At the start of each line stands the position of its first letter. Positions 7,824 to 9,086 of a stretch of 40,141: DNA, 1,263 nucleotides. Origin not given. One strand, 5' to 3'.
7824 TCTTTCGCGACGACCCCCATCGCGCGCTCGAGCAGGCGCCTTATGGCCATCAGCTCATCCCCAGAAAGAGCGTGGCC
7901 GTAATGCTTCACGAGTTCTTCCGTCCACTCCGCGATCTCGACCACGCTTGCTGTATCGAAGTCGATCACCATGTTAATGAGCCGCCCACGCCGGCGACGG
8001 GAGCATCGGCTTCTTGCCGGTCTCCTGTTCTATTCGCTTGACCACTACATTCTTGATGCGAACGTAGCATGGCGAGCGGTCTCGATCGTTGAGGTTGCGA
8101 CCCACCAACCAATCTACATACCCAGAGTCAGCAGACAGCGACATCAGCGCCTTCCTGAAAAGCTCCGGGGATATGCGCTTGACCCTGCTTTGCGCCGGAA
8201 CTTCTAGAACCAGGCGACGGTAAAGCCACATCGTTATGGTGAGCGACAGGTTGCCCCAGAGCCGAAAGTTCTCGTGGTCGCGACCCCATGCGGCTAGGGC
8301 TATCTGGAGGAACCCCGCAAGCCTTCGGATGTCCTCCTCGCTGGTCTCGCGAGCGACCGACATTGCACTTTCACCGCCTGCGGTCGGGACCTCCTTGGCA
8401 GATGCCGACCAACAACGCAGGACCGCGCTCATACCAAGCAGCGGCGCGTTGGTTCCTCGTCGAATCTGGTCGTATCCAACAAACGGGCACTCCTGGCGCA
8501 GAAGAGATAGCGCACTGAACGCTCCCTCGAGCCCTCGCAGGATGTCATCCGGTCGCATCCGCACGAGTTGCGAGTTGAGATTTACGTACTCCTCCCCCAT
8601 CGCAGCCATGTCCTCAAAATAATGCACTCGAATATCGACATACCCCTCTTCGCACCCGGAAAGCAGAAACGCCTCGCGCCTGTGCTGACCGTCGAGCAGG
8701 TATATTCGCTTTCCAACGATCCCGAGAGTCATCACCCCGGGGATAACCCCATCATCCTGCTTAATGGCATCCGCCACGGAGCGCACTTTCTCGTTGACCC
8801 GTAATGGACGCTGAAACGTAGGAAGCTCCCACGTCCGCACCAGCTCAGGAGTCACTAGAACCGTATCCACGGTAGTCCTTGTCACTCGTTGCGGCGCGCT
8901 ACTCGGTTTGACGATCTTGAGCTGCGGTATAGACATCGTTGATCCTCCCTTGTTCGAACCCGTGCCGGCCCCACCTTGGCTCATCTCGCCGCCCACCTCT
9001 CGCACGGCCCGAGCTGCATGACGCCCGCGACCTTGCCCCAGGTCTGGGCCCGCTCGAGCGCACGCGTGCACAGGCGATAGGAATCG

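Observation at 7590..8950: Sharp low-GC island carrying a DndB-like DGQHR protein plus a 56-aa partner ORF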

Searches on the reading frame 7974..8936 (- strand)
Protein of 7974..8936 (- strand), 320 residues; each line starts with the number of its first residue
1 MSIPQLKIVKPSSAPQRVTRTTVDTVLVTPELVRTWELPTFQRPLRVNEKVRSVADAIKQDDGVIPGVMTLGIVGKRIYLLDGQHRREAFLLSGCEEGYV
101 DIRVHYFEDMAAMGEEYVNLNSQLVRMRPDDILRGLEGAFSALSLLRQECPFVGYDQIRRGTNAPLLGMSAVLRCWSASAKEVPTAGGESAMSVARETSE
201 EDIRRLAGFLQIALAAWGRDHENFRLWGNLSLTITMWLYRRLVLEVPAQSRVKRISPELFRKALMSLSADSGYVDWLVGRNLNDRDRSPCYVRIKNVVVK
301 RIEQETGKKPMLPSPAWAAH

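Call 5: search_protein_families(library=ncbifam, proteins=[window:7974-8936:-], max_evalue=0.1)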
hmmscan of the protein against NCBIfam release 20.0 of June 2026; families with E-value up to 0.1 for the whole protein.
window:7974-8936:- (320 aa): 1 family
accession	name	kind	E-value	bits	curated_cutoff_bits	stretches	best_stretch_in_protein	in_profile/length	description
TIGR03187.1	DGQHR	domain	0.032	14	58.85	1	67-107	86-130/276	DGQHR domain-containing protein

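Call 6: search_protein_families(library=phrogs, proteins=[window:7974-8936:-], max_evalue=0.1)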
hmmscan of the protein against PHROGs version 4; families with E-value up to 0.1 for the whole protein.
window:7974-8936:- (320 aa): 2 families
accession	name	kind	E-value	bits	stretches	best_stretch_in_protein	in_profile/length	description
phrog_1033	-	DNA, RNA and nucleotide metabolism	0.00019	22.3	1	19-100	26-109/334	ParB-like partition protein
phrog_25746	-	unknown function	0.079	14.1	0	257-288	25-56/111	-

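Call 7: search_protein_families(library=pfam, proteins=[window:7974-8936:-], max_evalue=1)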
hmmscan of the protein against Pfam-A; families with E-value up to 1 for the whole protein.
window:7974-8936:- (320 aa): 1 family
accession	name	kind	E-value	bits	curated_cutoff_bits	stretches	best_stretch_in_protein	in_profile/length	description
PF03235.19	GmrSD_N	-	0.11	13.1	33.2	1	36-95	12-76/199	GmrSD restriction endonuclease, N-terminal domain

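Call 8: search_protein_families(library=padloc, proteins=[window:7974-8936:-], max_evalue=1)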
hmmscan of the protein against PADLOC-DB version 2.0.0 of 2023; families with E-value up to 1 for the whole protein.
window:7974-8936:- (320 aa): 0 families

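Call 9: search_solved_structures(query=window:7974-8936:-, max_evalue=10, show_alignments=2)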
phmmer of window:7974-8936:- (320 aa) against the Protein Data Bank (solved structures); distinct sequences matched with E-value up to 10: 1.
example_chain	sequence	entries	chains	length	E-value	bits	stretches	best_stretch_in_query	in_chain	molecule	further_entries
9f24_C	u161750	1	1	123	0.36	13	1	204-275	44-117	DARPin DP4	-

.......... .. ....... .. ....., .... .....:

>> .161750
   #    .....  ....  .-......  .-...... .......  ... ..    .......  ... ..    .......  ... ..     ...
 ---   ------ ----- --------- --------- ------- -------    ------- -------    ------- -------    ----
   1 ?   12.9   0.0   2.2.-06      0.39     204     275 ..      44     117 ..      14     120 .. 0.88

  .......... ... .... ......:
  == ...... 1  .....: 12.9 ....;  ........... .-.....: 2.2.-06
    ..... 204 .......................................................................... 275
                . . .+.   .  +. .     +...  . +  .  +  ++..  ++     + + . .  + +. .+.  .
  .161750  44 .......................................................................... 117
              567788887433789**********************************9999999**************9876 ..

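Call 10: find_homologous_proteins(query=window:7974-8936:-)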
Query window:7974-8936:- (320 aa): 1461 proteins with E <= 0.001 among 3990 candidates; the best 120 are listed.
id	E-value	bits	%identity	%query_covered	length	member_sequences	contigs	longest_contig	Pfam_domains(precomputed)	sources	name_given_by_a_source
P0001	2.0e-175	600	100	83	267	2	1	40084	-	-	-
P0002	9.6e-136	470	62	99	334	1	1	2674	-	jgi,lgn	jgi:hypothetical protein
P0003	5.3e-134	464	63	98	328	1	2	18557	-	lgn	-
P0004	1.1e-133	463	63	98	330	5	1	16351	-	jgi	jgi:hypothetical protein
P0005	4.2e-131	455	62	98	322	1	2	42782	-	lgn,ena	-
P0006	1.2e-128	447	62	98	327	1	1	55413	PF03235.20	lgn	-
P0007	4.4e-126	438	60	99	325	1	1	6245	-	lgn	-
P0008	1.5e-125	436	62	95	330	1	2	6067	-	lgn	-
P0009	1.9e-124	433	59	99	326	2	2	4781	-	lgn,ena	-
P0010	3.4e-124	432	57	100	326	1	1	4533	-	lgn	-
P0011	8.5e-124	431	58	98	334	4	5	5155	-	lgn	-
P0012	1.1e-123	430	58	100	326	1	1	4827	-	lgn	-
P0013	2.4e-123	429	59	98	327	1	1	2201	-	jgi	-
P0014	9.9e-123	427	59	95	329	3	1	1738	-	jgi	jgi:hypothetical protein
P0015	3.3e-122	425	56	99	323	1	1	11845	-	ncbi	-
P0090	1.2e-114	401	54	98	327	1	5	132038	PF03235.20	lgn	-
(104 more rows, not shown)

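Call 11: search_dna_similar(query=window:7974-8936:-, collection=phages, mode=protein, max_evalue=0.01)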
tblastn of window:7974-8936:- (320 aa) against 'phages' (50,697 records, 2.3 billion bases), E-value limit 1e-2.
No match.

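Call 16: find_encoding_contigs(protein=P0005, flank=6000, max_places=2)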
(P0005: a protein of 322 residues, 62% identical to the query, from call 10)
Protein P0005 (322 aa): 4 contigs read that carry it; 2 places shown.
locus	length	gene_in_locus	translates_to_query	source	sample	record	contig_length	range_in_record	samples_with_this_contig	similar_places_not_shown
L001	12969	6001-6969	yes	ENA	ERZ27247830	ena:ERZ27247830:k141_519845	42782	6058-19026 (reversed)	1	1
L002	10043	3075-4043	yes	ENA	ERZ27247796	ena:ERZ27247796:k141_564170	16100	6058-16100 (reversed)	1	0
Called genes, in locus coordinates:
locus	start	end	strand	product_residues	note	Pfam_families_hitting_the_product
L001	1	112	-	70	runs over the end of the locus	-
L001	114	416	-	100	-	-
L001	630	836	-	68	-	-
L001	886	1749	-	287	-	PF12684:DUF3799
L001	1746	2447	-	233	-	PF04404:ERF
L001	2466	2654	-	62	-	-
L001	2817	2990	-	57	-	-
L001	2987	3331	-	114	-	-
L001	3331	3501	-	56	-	-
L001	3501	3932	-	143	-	-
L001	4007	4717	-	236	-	-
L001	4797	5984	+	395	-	PF05063:MT-A70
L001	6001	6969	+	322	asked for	-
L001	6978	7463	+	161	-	-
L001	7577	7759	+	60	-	-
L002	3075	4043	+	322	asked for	-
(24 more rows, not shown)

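Call 17: find_encoding_contigs(protein=P0006, flank=6000, max_places=2)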
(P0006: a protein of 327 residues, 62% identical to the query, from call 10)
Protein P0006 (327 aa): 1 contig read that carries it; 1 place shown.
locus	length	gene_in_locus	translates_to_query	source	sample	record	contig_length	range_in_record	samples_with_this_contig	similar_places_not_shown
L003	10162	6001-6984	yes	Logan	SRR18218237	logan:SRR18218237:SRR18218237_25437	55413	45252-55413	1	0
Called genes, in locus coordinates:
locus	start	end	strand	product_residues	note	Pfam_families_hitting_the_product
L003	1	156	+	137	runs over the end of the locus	-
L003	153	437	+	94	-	-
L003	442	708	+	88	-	-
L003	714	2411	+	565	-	-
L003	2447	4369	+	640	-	-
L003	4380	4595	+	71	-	-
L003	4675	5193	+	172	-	-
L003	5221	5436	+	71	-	-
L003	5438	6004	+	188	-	PF06941:NT5C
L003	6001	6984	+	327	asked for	PF03235:GmrSD_N (faint)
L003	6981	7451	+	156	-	-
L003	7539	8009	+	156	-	-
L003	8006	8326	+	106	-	-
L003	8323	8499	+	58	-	-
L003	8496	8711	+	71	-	-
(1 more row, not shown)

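Call 18: find_encoding_contigs(protein=P0090, flank=6000, max_places=2)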
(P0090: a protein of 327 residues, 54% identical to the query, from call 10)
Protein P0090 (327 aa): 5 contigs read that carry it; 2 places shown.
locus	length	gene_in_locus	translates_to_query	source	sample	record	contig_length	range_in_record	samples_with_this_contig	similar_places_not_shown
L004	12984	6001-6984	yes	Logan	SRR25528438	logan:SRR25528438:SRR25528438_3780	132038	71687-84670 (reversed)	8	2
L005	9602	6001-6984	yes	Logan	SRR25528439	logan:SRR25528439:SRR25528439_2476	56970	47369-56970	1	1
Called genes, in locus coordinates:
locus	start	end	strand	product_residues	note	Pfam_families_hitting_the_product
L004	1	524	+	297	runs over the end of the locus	PF02086:MethyltransfD12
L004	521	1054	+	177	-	-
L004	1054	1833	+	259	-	-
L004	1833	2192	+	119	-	-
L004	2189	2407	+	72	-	-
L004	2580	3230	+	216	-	PF06941:NT5C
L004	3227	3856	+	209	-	-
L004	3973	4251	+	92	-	PF14216:DUF4326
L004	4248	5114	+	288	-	PF00929:RNase_T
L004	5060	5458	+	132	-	-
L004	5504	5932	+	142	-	PF00293:NUDIX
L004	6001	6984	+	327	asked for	PF03235:GmrSD_N (faint)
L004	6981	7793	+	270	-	-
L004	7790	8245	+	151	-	-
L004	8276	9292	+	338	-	-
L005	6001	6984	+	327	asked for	PF03235:GmrSD_N (faint)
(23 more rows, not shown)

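Call 20: find_related_loci(query=A1, collection=genome_contigs, flank=8000)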
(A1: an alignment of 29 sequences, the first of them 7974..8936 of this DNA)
Query A1 (320 aa) in genome_contigs; peptide patterns used: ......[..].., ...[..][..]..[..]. (x = any residue, [..] = any of these).
378 stretches matched a pattern; 10 encode a relative of the query (tblastn E <= 1e-3); 10 distinct loci.
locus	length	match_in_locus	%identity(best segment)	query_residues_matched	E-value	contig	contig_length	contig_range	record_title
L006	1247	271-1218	57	3-319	4e-137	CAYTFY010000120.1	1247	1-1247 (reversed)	MAG TPA_asm: uncultured Gemmatimonadaceae bacterium isolate SRP193066_co1_133 genome assembly, contig: NODE_153991_lengt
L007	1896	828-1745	59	6-312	4e-126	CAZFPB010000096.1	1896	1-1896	MAG TPA_asm: uncultured Pseudobdellovibrionaceae bacterium isolate SRP193066_co1_107 genome assembly, contig: NODE_75651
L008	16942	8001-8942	55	6-318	1e-117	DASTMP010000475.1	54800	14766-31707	MAG TPA_asm: Blastocatellia bacterium isolate SMAG_U3747 k141_4054053, whole genome shotgun sequence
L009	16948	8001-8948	52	3-317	6e-111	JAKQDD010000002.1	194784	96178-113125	MAG: Verrucomicrobiota bacterium isolate USDE_maxbin.037 k141_872829, whole genome shotgun sequence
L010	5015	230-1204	50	4-318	6e-104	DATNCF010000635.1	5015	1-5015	MAG TPA_asm: Burkholderiales bacterium isolate SMAG_U11207 k141_3794202, whole genome shotgun sequence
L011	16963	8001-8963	49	7-319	9e-101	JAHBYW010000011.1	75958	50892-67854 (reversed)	MAG: Rhizobiaceae bacterium isolate ACE_PRO29 PRO29_11, whole genome shotgun sequence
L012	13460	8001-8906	49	15-318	2e-97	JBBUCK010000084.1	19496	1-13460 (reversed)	MAG: Patescibacteria group bacterium isolate H32-bin035 H32_bin035_000000000084, whole genome shotgun sequence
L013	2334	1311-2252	47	7-320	4e-90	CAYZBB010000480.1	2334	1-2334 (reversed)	MAG TPA_asm: uncultured Actinomycetes bacterium isolate SRP342105_co1_274 genome assembly, contig: NODE_74293_length_233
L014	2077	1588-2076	52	5-167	2e-58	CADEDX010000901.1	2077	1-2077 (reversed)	MAG: uncultured Bradyrhizobium sp. isolate Bradyrhizobium sp. RBC079 genome assembly, contig: MAG079_901, whole genome s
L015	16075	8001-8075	72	113-137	5e-7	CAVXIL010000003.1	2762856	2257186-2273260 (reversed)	MAG: uncultured Alphaproteobacteria bacterium isolate MFD03346.bin.1.30 genome assembly, contig: contig_2533, whole geno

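Call 21: find_related_loci(query=A1, collection=viral_contigs, flank=8000)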
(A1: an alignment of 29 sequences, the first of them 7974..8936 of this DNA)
Query A1 (320 aa) in viral_contigs; peptide patterns used: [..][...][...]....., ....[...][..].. (x = any residue, [..] = any of these).
599 stretches matched a pattern (row limit reached: there are more); 38 encode a relative of the query (tblastn E <= 1e-3); 38 distinct loci.
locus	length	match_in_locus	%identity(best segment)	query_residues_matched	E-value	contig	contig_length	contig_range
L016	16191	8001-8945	54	6-319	8e-120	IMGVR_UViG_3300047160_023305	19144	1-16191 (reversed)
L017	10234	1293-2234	55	6-318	7e-117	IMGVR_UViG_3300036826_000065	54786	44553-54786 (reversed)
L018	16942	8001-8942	55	6-318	8e-117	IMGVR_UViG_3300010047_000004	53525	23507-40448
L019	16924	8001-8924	56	12-320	2e-115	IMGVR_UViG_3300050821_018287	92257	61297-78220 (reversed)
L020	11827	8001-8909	54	16-319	2e-111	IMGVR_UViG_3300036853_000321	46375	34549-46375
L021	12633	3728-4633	55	12-317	1e-110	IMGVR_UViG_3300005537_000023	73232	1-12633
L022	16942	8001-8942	53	5-319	1e-110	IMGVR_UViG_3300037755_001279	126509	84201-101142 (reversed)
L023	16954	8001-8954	51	7-319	1e-108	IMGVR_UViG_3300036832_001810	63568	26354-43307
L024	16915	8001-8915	51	14-319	1e-107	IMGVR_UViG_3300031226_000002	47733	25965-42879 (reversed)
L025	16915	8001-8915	51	12-318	1e-105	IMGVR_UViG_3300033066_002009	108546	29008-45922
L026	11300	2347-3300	51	6-319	2e-101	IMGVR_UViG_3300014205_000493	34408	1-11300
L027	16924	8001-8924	49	15-317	6e-100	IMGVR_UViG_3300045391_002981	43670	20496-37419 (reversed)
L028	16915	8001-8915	50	20-319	4e-97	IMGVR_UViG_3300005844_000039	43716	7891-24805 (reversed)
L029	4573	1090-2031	48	14-320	8e-95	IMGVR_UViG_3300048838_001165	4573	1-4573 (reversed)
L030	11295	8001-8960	46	7-319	2e-92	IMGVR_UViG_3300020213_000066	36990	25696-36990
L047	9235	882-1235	35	26-145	2e-7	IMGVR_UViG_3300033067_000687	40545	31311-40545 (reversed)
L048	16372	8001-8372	31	24-157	6e-6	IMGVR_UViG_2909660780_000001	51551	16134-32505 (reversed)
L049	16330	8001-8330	32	16-123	1e-5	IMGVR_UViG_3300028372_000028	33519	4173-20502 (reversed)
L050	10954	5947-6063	50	51-94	3e-5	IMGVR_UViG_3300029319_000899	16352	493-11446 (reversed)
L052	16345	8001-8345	32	72-169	6e-5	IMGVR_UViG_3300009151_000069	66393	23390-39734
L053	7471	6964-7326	31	3-126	7e-5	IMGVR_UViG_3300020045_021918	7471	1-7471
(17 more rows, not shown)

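Call 26: search_solved_structures(query=A1, max_evalue=10, show_alignments=3)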
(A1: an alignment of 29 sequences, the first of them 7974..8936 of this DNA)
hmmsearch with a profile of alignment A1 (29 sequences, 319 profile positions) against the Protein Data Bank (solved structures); distinct sequences matched with E-value up to 10: 4.
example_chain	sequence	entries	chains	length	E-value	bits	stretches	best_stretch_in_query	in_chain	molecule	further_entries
5mrc_ZZ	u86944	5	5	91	0.62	12.1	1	156-189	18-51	mS37 | Small ribosomal subunit protein mS37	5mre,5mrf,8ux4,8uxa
8d8k_Z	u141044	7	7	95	0.69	12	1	156-189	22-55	37S ribosomal protein MRP10, mitochondrial | Small ribosomal subunit protein mS37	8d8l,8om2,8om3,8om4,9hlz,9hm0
8roh_B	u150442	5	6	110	1.4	11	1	83-115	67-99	Double-strand-break repair protein rad21 homolog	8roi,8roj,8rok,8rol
5ewk_A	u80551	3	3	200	2.8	10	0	157-194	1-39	Putative ADP-Ribosyltransferase Scabin | Scabin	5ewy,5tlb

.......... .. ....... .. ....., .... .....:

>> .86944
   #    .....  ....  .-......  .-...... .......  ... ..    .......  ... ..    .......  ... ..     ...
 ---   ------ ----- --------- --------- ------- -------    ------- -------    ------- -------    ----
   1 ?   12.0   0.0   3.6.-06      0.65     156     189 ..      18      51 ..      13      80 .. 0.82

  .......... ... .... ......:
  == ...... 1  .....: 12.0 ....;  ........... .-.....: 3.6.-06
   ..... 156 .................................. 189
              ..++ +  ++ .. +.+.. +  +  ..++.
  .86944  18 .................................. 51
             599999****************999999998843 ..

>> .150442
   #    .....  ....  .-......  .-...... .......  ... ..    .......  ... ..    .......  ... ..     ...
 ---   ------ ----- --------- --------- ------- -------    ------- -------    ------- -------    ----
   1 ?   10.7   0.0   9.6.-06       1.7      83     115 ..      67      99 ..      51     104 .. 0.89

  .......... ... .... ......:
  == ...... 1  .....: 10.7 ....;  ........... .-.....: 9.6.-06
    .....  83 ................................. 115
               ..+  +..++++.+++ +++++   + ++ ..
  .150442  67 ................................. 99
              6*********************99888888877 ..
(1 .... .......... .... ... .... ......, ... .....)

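Call 28: search_protein_families(library=ncbifam, alignment_id=A1, max_evalue=0.1)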
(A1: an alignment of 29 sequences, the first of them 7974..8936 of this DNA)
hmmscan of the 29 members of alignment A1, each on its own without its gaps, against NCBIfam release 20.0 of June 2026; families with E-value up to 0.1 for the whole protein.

A. member 1, window:7974-8936:- (320 aa): 1 family
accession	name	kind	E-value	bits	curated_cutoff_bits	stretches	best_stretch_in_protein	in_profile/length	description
TIGR03187.1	DGQHR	domain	0.032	14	58.85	1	67-107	86-130/276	DGQHR domain-containing protein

B. families by the number of members that match (of 29 scanned): 5 families
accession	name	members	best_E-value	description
TIGR03187.1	DGQHR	19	0.00023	DGQHR domain-containing protein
TIGR01541.1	tape_meas_lam_C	1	0.0015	phage tail tape measure protein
NF002969.0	PRK03643.1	1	0.031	tagaturonate reductase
NF041060.1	DpdB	1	0.031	DGQHR domain-containing protein DpdB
NF047349.1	4PPT_AusB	1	0.06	aureusimine biosynthesis 4'-phosphopantetheinyl transferase AusB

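Call 39: predict_structure(alignment_id=A1)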
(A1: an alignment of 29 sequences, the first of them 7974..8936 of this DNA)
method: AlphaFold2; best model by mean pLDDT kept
length: 320 residues; sequences in the alignment: 29
mean_pLDDT: 86.7   pTM: 0.71
mean pLDDT of the five models: 86.7, 86.4, 84.6, 83.7, 82.0
residues with pLDDT >= 90: 171; 70-90: 120; 50-70: 26; < 50: 3
segments of 3 or more residues with pLDDT < 50: none
pLDDT, mean of each block of 10 residues (from residue 1): 64 79 88 91 83 95 92 91 93 95 88 76 68 81 93 72 80 93 78 89 97 93 88 95 80 91 96 90 86 96 94 81
secondary structure, 60 per line:
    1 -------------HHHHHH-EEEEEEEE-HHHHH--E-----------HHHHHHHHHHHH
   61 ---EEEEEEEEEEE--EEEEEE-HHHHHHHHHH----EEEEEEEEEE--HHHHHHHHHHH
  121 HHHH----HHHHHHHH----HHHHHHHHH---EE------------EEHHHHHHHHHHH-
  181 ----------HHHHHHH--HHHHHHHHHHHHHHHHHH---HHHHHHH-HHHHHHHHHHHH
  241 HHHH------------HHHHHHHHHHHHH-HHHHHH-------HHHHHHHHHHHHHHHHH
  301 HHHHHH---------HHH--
elements in order: H14-19 E21-28 H30-34 H49-60 E64-74 E77-82 H84-93 E98-107 H110-124 H129-136 H141-149 H169-179 H191-197 H200-217 H221-227 H229-244 H257-269 H271-276 H284-306
